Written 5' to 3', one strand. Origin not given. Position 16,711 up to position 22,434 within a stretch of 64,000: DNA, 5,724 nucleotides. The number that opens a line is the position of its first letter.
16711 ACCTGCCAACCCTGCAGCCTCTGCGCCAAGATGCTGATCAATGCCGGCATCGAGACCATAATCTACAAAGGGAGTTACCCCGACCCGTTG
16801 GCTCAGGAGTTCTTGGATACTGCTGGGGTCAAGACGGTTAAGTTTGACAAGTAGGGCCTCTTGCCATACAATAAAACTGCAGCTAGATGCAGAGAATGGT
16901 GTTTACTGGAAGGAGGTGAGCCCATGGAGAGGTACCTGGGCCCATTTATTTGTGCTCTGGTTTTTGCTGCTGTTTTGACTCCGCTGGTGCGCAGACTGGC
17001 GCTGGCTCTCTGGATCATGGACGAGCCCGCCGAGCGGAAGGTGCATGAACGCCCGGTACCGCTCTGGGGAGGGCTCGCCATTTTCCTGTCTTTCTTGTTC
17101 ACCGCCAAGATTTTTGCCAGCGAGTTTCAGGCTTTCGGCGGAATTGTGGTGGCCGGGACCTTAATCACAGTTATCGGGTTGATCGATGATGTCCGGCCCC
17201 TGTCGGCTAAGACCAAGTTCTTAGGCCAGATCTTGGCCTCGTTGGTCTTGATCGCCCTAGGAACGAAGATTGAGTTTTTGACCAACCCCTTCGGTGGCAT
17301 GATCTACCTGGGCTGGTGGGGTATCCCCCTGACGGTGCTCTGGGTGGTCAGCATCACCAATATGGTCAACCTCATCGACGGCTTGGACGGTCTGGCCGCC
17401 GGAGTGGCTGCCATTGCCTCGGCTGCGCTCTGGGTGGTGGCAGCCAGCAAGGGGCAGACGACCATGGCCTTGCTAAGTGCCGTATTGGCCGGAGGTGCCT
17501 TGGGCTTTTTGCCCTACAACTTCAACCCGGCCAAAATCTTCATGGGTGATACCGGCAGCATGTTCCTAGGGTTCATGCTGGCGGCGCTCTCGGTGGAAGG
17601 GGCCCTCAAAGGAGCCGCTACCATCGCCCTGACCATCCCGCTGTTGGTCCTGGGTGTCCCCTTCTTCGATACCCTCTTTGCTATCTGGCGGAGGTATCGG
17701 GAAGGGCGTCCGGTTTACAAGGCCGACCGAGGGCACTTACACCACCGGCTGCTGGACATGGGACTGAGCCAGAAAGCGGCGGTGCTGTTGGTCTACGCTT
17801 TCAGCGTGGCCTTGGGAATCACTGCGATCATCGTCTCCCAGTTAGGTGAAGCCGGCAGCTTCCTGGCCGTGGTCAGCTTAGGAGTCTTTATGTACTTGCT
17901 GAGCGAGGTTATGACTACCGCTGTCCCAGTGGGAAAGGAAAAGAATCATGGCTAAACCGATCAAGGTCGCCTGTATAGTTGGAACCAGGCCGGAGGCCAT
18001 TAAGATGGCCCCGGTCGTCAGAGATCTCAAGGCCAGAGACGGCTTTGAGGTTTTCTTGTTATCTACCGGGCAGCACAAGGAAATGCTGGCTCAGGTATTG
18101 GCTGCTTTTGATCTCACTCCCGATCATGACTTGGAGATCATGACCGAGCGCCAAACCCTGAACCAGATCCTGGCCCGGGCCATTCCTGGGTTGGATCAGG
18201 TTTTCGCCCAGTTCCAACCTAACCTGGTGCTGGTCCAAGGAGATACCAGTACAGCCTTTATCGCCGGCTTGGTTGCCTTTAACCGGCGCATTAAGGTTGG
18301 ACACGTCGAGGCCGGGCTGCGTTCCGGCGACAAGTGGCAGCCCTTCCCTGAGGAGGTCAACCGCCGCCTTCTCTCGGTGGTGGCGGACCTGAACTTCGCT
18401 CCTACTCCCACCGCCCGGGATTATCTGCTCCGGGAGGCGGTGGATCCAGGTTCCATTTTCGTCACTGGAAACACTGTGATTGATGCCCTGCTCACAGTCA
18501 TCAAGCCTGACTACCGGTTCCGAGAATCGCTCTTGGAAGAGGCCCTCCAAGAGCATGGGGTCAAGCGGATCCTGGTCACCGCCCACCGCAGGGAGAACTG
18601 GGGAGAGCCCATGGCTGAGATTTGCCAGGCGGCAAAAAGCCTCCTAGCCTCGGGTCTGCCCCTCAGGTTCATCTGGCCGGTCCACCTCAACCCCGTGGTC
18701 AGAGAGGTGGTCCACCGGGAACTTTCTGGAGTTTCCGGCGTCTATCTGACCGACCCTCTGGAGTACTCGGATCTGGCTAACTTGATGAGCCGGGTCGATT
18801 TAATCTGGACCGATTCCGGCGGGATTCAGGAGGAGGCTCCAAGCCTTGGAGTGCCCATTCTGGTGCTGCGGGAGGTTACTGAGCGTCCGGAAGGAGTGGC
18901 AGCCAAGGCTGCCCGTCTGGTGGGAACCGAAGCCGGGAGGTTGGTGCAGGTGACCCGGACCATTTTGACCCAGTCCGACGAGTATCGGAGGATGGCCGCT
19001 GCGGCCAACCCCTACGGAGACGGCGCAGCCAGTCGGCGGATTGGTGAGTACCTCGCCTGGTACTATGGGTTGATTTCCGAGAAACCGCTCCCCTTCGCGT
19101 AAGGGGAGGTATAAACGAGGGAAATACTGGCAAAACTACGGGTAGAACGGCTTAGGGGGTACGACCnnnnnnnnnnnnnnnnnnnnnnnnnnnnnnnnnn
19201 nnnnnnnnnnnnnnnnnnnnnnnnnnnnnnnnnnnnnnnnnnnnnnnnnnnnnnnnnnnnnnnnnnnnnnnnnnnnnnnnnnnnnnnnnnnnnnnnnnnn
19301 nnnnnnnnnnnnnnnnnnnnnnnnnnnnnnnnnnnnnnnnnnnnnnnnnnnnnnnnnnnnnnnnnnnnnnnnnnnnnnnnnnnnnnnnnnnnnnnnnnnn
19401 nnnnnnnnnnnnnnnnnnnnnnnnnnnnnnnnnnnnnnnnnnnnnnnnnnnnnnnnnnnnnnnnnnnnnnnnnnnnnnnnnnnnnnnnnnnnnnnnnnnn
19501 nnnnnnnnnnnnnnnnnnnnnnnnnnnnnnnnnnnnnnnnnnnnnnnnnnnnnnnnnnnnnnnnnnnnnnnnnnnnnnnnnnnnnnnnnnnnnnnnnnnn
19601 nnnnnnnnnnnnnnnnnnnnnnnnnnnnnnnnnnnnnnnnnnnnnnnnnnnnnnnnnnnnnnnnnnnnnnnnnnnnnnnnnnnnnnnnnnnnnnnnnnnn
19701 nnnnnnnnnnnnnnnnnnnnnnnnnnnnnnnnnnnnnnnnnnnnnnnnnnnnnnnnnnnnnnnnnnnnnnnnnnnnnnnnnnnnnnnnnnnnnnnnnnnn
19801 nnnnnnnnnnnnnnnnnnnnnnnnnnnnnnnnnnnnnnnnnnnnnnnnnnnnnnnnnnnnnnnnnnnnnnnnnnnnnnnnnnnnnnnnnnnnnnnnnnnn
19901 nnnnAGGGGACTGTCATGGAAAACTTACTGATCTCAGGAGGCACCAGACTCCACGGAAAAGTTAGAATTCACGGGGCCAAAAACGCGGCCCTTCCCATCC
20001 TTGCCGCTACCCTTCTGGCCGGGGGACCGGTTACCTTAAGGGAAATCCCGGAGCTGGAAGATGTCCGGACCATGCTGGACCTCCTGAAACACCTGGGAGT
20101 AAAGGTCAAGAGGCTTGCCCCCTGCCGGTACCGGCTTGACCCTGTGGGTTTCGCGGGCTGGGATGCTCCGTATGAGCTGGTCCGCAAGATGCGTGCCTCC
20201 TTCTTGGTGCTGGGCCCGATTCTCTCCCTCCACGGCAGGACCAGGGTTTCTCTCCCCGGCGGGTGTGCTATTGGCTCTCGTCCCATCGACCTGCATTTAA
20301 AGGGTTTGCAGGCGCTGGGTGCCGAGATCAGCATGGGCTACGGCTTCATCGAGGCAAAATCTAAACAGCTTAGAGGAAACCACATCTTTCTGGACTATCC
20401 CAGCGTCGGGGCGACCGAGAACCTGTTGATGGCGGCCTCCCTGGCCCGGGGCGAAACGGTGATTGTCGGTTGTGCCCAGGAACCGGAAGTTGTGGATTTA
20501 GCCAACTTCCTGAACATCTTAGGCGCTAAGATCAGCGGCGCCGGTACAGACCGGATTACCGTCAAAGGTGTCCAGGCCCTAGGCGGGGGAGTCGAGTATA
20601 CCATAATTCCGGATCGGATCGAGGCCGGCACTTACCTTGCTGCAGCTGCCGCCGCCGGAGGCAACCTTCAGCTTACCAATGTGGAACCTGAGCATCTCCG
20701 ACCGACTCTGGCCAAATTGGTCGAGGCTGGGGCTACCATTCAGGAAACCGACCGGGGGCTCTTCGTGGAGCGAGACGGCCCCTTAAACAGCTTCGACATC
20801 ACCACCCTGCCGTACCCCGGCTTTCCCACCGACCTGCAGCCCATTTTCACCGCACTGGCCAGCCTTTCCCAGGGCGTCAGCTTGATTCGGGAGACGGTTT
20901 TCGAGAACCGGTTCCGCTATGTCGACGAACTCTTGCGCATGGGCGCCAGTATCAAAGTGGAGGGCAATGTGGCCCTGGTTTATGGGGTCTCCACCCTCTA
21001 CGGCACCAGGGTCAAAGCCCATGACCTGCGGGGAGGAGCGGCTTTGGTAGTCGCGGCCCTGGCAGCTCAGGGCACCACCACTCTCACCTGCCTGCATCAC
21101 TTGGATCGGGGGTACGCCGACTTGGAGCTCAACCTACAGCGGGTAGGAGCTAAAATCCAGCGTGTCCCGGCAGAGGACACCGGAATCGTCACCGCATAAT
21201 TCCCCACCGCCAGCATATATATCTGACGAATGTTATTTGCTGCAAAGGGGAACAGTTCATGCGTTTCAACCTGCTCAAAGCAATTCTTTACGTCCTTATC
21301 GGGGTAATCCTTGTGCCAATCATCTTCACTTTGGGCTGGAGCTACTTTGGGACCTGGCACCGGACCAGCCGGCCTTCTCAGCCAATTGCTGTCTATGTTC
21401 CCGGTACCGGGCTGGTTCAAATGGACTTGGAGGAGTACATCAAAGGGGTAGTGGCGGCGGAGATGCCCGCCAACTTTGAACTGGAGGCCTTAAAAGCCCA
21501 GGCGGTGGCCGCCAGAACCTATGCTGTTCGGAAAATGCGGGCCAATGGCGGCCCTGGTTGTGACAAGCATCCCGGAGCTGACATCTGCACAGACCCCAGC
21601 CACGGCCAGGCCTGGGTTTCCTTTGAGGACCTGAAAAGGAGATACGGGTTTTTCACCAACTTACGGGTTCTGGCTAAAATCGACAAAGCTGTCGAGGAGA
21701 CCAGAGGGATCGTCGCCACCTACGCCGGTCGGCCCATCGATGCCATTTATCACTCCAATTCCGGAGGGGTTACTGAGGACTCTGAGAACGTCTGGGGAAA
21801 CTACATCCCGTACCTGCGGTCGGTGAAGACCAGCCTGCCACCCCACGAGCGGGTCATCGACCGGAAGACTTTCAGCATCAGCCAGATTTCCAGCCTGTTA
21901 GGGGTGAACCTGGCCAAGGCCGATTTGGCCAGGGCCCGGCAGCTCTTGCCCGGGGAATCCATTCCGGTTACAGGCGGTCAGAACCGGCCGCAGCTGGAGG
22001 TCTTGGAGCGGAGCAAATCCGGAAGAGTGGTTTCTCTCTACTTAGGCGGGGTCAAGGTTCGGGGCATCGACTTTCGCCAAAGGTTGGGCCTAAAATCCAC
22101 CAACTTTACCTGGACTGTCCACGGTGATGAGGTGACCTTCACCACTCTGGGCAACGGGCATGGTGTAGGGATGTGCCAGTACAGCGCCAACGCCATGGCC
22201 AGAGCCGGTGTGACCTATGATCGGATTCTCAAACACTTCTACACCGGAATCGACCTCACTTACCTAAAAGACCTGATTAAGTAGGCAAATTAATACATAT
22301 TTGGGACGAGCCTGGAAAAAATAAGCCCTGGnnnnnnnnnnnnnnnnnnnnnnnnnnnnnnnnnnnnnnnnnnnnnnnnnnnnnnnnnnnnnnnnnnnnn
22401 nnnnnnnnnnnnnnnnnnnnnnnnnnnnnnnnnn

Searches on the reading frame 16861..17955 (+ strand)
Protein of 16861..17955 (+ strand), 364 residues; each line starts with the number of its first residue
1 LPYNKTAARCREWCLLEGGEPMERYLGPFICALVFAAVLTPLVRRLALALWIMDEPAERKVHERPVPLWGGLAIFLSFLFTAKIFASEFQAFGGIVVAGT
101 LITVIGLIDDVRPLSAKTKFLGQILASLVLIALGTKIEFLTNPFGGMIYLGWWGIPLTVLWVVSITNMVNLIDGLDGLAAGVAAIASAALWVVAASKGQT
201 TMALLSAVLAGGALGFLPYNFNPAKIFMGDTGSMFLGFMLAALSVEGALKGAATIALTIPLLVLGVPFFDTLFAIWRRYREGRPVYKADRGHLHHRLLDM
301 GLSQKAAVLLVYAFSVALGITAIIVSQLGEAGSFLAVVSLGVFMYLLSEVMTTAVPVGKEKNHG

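Call 59: search_protein_families(library=pfam, proteins=[window:16861-17955:+], max_evalue=0.001)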
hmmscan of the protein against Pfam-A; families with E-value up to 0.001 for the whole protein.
window:16861-17955:+ (364 aa): 1 family
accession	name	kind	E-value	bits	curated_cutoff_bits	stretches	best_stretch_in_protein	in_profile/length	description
PF00953.26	Glycos_transf_4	-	3.6e-47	160.7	27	1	94-246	3-158/160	Glycosyl transferase family 4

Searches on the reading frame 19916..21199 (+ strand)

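Call 15: search_protein_families(library=pfam, proteins=[window:19916-21199:+], max_evalue=0.001)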
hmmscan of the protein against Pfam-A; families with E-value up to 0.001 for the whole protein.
window:19916-21199:+ (427 aa): 1 family
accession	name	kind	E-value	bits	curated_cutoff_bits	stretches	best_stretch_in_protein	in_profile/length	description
PF00275.25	EPSP_synthase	-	8.1e-100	334.9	22.8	1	7-404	2-414/417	EPSP synthase (3-phosphoshikimate 1-carboxyvinyltransferase)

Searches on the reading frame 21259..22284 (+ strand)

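Call 15: search_protein_families(library=pfam, proteins=[window:21259-22284:+], max_evalue=0.001)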
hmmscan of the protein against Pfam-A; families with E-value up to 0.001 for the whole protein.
window:21259-22284:+ (341 aa): 1 family
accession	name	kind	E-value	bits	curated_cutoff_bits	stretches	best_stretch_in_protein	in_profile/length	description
PF08486.15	SpoIID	-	2.7e-25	89.3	23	1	54-155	10-97/97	Stage II sporulation protein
